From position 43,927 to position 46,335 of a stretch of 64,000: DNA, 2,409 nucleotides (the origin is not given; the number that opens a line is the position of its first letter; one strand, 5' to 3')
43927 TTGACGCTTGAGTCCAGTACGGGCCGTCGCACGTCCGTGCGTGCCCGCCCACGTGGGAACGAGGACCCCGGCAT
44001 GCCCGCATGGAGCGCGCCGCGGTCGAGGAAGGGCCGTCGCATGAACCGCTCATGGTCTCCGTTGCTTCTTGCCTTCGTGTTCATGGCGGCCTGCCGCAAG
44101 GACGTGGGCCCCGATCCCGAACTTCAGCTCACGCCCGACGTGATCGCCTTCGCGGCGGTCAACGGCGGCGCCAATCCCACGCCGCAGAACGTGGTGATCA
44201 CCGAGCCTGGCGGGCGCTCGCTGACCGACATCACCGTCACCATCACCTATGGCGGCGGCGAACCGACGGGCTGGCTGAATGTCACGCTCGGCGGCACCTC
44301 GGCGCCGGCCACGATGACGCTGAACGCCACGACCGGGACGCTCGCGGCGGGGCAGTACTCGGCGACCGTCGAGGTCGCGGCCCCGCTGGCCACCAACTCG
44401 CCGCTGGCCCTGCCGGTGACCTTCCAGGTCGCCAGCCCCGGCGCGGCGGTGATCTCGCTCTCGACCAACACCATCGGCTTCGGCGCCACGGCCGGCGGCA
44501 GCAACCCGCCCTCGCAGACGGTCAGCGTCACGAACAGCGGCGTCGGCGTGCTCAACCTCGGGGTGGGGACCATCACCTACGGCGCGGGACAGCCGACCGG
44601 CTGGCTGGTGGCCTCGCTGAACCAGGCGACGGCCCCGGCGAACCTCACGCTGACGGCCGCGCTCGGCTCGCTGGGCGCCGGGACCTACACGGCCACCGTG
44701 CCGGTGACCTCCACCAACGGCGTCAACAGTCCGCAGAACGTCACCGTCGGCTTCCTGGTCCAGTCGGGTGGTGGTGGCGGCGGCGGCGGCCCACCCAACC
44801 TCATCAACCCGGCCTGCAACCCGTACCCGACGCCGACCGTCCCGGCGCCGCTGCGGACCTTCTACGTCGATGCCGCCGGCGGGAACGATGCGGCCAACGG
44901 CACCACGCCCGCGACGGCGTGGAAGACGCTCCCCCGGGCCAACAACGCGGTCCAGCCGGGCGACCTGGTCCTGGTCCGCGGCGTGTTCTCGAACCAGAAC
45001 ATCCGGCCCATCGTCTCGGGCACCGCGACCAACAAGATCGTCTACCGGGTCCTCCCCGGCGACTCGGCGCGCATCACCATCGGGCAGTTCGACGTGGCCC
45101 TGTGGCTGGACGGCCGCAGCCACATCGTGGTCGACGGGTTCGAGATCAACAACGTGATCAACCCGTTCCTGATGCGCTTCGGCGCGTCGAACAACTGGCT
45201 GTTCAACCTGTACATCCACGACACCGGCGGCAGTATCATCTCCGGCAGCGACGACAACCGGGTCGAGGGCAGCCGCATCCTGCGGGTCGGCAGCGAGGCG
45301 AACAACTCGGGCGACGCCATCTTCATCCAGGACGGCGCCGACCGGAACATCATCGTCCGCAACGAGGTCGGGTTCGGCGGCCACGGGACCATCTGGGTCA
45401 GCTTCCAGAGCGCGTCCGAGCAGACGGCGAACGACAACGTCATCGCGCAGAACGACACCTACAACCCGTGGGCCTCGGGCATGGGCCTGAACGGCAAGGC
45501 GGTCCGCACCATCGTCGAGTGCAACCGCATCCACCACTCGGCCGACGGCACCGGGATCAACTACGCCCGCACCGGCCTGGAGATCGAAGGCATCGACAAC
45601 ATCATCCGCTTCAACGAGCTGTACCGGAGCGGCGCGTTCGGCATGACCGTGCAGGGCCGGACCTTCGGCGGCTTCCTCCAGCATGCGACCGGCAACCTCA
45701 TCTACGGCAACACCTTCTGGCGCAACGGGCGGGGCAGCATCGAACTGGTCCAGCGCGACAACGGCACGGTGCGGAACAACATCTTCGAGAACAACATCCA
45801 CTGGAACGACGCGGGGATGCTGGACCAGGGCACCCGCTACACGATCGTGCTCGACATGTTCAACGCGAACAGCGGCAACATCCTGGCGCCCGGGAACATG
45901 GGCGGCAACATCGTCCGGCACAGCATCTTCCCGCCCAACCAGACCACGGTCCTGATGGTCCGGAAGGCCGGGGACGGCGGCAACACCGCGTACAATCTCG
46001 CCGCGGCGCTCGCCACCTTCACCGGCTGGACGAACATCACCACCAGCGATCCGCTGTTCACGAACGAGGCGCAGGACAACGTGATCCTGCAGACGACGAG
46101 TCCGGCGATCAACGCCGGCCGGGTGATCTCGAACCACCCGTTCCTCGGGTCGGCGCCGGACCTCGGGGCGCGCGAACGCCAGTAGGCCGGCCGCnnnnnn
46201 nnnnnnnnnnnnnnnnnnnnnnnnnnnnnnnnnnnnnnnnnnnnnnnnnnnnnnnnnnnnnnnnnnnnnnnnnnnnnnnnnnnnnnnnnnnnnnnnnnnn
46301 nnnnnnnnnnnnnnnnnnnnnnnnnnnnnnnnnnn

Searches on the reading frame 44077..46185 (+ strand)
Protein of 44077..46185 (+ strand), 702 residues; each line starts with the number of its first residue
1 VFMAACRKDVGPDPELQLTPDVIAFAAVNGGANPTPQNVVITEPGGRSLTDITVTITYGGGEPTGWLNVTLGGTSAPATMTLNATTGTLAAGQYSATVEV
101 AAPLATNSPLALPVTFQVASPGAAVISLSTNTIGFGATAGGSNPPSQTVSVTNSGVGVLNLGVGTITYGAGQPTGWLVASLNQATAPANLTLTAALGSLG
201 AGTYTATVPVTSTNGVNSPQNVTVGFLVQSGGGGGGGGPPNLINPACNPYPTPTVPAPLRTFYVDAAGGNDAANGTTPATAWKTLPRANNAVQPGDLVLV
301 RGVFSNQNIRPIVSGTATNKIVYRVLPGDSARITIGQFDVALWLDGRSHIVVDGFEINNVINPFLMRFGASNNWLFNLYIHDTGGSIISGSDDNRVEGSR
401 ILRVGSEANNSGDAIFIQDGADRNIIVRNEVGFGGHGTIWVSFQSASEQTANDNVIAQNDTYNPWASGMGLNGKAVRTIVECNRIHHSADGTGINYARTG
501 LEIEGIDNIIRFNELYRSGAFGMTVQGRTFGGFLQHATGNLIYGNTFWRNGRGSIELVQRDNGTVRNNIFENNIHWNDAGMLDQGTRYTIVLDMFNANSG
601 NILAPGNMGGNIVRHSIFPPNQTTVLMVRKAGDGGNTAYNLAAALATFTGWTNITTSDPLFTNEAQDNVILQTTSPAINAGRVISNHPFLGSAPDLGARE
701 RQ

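Call 17: search_protein_families(library=ncbifam, proteins=[window:44077-46185:+], max_evalue=0.001)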
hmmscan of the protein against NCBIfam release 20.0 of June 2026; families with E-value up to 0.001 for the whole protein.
window:44077-46185:+ (702 aa): 2 families
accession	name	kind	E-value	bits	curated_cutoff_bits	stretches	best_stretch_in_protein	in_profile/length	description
NF047897.1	LctobiosidLnbX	equivalog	0.00038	18.4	2500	1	260-309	44-98/1498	lacto-N-biosidase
TIGR03804.1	para_beta_helix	repeat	0.00047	19.8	19.45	1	536-573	6-42/44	parallel beta-helix repeat protein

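Call 20: search_protein_families(library=pfam, proteins=[window:44077-46185:+], max_evalue=0.01)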
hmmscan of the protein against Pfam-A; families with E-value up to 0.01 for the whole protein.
window:44077-46185:+ (702 aa): 2 families
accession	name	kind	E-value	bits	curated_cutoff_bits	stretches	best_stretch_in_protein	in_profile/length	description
PF13229.12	Beta_helix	-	5.8e-12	46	25.9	2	468-577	25-115/158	Right handed beta helix region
PF05048.19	NosD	-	0.00039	20.4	23.6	0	452-580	69-180/212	Periplasmic copper-binding protein (NosD)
